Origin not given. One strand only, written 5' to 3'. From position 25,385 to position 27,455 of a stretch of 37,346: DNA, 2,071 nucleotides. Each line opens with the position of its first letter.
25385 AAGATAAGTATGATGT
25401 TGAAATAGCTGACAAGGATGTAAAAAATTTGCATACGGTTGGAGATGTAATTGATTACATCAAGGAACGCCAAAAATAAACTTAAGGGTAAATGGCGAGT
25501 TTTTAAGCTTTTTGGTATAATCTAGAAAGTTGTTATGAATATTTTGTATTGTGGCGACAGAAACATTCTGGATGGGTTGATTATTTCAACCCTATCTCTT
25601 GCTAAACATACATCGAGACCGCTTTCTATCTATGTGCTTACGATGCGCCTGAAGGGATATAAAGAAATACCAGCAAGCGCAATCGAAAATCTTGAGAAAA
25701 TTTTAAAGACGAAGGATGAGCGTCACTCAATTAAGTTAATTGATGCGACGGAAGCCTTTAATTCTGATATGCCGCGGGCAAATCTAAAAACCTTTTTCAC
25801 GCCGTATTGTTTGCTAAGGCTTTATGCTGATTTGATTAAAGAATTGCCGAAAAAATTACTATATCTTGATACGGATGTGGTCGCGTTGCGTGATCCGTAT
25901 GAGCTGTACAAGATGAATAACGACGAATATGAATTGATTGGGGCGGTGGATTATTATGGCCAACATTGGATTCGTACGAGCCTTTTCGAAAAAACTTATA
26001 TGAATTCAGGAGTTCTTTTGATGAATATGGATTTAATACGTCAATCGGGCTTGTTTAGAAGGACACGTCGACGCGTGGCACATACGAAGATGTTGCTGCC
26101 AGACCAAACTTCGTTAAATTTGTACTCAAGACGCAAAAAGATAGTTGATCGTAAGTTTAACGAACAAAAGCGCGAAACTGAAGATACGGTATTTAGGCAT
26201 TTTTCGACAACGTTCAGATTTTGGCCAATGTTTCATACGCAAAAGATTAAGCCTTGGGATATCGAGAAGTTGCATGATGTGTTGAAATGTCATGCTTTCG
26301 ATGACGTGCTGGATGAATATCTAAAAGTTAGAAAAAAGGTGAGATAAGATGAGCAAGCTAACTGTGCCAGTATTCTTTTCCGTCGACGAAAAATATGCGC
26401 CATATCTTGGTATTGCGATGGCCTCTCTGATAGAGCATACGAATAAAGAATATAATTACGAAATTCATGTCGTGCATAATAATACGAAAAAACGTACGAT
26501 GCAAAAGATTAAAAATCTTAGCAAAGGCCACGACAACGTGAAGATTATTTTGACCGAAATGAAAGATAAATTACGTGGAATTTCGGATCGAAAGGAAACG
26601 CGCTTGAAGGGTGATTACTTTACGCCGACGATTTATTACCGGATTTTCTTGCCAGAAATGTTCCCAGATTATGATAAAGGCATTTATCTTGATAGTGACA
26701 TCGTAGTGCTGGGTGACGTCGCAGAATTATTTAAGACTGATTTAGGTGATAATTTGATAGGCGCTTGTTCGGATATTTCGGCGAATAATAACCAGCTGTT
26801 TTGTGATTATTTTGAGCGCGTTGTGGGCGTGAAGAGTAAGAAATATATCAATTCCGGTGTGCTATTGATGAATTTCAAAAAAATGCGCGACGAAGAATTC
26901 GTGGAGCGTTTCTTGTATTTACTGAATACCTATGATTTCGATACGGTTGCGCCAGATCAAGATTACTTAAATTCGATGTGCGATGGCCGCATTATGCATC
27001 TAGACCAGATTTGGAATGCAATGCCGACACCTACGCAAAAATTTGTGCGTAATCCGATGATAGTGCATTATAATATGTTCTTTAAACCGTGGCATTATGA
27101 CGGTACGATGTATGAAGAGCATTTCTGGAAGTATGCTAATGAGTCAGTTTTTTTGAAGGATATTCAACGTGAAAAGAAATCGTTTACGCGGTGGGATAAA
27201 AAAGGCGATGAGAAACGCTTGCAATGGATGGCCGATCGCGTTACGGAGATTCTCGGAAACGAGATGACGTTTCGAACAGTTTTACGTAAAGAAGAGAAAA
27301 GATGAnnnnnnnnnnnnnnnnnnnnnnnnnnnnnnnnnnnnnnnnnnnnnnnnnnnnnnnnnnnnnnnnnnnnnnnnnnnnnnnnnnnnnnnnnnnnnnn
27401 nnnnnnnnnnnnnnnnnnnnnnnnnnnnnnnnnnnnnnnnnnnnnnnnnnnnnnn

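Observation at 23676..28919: Stand-alone acyl-AMP ligase / ACP / two GT8 / two acyltransferase cluster: candidate fatty-acid salvage and acylated-glycoconjugate pathway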

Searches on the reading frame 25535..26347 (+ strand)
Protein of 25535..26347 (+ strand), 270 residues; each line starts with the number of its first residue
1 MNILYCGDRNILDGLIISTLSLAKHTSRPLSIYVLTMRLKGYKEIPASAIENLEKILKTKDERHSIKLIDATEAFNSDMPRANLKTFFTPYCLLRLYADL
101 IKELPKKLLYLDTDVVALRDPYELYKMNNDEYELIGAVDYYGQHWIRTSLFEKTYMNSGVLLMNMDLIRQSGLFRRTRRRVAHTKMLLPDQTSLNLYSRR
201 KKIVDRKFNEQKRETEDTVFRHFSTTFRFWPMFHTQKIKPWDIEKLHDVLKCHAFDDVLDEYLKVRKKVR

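Call 3: search_protein_families(library=pfam, proteins=[window:25535-26347:+], max_evalue=0.01)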
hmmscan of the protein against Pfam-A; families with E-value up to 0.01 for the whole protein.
window:25535-26347:+ (270 aa): 2 families
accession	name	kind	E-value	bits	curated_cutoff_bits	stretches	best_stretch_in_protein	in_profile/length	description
PF01501.26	Glyco_transf_8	-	2.7e-17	63.6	24.3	1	2-210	1-217/253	Glycosyl transferase family 8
PF03407.22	Nucleotid_trans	-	0.0093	16.4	22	0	103-171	64-127/208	Nucleotide-diphospho-sugar transferase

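Call 4: search_protein_families(library=ncbifam, proteins=[window:25535-26347:+], max_evalue=0.01)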
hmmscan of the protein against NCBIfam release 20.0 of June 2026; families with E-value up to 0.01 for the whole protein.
window:25535-26347:+ (270 aa): 1 family
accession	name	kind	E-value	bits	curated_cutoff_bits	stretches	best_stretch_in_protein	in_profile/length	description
NF011718.0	PRK15171.1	equivalog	5.1e-08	32.5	461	1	1-211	28-241/337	lipopolysaccharide 3-alpha-galactosyltransferase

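Call 85: search_dna_similar(query=window:25535-26347:+, collection=plasmids, mode=protein, max_evalue=0.001, max_rows=40, rows=spread)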
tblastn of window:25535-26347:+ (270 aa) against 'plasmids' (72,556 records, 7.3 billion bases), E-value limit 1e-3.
Records with a match: 24; places in all: 43; records where one place covers at least 80% of the query: 23.
Best place of each record, by identity: <60% 24.
By first word of the organism name: Pediococcus 7; Levilactobacillus 6; Pasteurella 3; Loigolactobacillus 2; Rhizobium 2; Roseburia 1; Secundilactobacillus 1; Fructilactobacillus 1; Proteus 1.
By predicted mobility (MOB-suite, as given by PLSDB): non-mobilizable 17; mobilizable 7.
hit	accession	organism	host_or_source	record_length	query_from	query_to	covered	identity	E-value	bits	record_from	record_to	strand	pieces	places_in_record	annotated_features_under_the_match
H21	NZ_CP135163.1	Roseburia sp. 831b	Sus scrofa domesticus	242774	1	262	97%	48.5%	2e-77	262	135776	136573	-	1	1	glycosyltransferase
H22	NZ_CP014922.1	Secundilactobacillus paracollinoides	cell culture,brewery environment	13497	1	269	100%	38.8%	4e-65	226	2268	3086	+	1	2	glycosyltransferase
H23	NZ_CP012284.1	Pediococcus damnosus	brewing yeast sample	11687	1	269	100%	38.8%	5e-65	226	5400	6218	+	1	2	glycosyltransferase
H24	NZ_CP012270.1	Pediococcus damnosus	bottled beer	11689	1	269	100%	38.8%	5e-65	226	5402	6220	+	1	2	glycosyltransferase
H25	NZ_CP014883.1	Loigolactobacillus backii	cell culture,brewery environment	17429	1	269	100%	38.8%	5e-65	226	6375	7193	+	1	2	glycosyltransferase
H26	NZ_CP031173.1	Levilactobacillus brevis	Beer Keg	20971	1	269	100%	38.8%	5e-65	226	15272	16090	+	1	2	glycosyltransferase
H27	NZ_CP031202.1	Levilactobacillus brevis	-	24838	1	269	100%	38.8%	5e-65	226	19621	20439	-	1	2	glycosyltransferase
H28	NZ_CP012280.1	Pediococcus damnosus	brewery environment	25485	1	269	100%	38.8%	5e-65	226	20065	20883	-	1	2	glycosyltransferase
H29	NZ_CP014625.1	Loigolactobacillus backii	cell culture,light wheat beer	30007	1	269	100%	38.8%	5e-65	226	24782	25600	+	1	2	glycosyltransferase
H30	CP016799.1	Levilactobacillus brevis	cell culture,wheat beer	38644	1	269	100%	38.8%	5e-65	226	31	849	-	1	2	glycosyl transferase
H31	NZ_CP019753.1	Levilactobacillus brevis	cell culture,brewery-associated surface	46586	1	269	100%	38.8%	5e-65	226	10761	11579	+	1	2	glycosyltransferase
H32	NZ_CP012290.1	Pediococcus damnosus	pilsner beer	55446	1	269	100%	38.8%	5e-65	226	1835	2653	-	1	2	glycosyltransferase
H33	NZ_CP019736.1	Levilactobacillus brevis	cell culture,wheat beer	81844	1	269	100%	38.8%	5e-65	226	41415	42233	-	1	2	glycosyltransferase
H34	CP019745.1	Levilactobacillus brevis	cell culture,wheat beer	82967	1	269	100%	38.8%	5e-65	226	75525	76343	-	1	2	glycosyl transferase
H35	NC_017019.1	Pediococcus claussenii ATCC BAA-344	-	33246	1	269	100%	38.8%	5e-65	226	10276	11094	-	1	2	glycosyltransferase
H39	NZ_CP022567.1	Rhizobium leguminosarum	Root nodule,Pisum sativum root-nodule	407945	3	241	89%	25.1%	1e-4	51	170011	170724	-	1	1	glycosyltransferase family 8 protein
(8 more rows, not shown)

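Call 86: get_annotated_region(hit=H39, flank=4000)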
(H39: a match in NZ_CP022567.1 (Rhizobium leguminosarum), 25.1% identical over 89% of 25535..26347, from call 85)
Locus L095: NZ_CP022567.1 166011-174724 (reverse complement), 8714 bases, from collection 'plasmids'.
description: Rhizobium leguminosarum bv. viciae strain BIHB 1148 plasmid pSK03, complete sequence
organism: Rhizobium leguminosarum (NCBI taxid 387)
taxonomy: Bacteria; Pseudomonadota; Alphaproteobacteria; Hyphomicrobiales; Rhizobiaceae; Rhizobium; Rhizobium leguminosarum
host: -; source: Root nodule,Pisum sativum root-nodule; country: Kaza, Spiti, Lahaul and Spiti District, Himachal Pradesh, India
typing (MOB-suite, as given by PLSDB): non-mobilizable
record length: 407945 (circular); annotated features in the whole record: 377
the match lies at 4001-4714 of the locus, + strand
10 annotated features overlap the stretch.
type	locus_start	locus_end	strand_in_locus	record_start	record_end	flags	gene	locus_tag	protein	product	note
CDS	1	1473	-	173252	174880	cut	-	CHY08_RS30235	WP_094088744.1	glycosyltransferase family 39 protein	-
CDS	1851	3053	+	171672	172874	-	-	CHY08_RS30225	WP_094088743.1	pyridoxal phosphate-dependent aminotransferase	GO:0009058 - biosynthetic process [Evidence IEA]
CDS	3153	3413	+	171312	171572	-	-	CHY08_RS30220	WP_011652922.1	type II toxin-antitoxin system prevent-host-death family antitoxin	GO:0008219 - cell death [Evidence IEA]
CDS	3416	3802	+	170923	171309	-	-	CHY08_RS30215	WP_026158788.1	type II toxin-antitoxin system VapC family toxin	-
CDS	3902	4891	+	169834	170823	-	-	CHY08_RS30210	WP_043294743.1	glycosyltransferase family 8 protein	-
CDS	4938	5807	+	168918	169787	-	-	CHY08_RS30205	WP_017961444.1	hypothetical protein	-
CDS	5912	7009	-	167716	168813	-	-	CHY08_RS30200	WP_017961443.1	calcium:proton antiporter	-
CDS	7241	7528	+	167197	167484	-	-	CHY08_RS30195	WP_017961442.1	DUF2188 domain-containing protein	-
CDS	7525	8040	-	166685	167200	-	-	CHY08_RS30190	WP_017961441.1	GrpB family protein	-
CDS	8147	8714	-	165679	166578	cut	-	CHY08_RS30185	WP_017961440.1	LysR family transcriptional regulator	GO:0006355 - regulation of DNA-templated transcription [Evidence IEA]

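Call 102: search_solved_structures(query=window:25535-26347:+, max_evalue=0.01)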
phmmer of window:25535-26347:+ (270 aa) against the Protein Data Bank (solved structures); distinct sequences matched with E-value up to 0.01: 0.

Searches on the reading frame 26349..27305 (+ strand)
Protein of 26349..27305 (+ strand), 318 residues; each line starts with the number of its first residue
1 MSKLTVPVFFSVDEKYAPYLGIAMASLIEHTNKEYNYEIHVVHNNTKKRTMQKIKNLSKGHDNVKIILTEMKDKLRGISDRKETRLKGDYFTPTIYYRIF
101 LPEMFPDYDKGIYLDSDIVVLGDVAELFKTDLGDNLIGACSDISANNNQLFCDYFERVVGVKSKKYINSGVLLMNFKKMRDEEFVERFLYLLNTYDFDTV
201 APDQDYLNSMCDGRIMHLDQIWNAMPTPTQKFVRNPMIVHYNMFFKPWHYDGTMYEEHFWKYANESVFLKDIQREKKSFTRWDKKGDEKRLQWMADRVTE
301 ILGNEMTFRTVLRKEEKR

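Call 3: search_protein_families(library=pfam, proteins=[window:26349-27305:+], max_evalue=0.01)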
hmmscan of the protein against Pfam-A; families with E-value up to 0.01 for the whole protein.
window:26349-27305:+ (318 aa): 3 families
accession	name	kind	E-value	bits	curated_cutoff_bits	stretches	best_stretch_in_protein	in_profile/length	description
PF01501.26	Glyco_transf_8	-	7e-47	160.6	24.3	1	8-251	2-252/253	Glycosyl transferase family 8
PF18404.7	Glyco_transf_24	-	2.6e-06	27.5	25.7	1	14-222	10-217/268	Glucosyltransferase 24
PF00535.33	Glycos_transf_2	-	0.00034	21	23.3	1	17-70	10-61/168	Glycosyl transferase family 2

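Call 4: search_protein_families(library=ncbifam, proteins=[window:26349-27305:+], max_evalue=0.01)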
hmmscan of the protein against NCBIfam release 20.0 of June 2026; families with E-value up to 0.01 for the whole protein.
window:26349-27305:+ (318 aa): 1 family
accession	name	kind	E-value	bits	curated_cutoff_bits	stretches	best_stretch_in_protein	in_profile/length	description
NF011718.0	PRK15171.1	equivalog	8.5e-19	67.9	461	1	4-252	26-276/337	lipopolysaccharide 3-alpha-galactosyltransferase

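Call 29: search_solved_structures(query=window:26349-27305:+, max_evalue=0.001)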
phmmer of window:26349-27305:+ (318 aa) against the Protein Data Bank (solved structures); distinct sequences matched with E-value up to 0.001: 5.
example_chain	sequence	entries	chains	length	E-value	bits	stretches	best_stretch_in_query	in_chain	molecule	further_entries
1ss9_A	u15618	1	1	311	2.3e-22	82.8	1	8-235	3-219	alpha-1,4-galactosyl transferase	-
6u4b_A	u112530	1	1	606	3.8e-21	78.8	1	5-239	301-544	WbbM protein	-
1g9r_A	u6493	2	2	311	4e-21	78.7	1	8-233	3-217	GLYCOSYL TRANSFERASE | GALACTOSYL TRANSFERASE LGTC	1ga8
3tzt_A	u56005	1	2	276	5.5e-16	61.9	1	8-221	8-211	Glycosyl transferase family 8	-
5gvv_A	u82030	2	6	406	1.7e-08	37.3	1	89-263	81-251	Glycosyl transferase family 8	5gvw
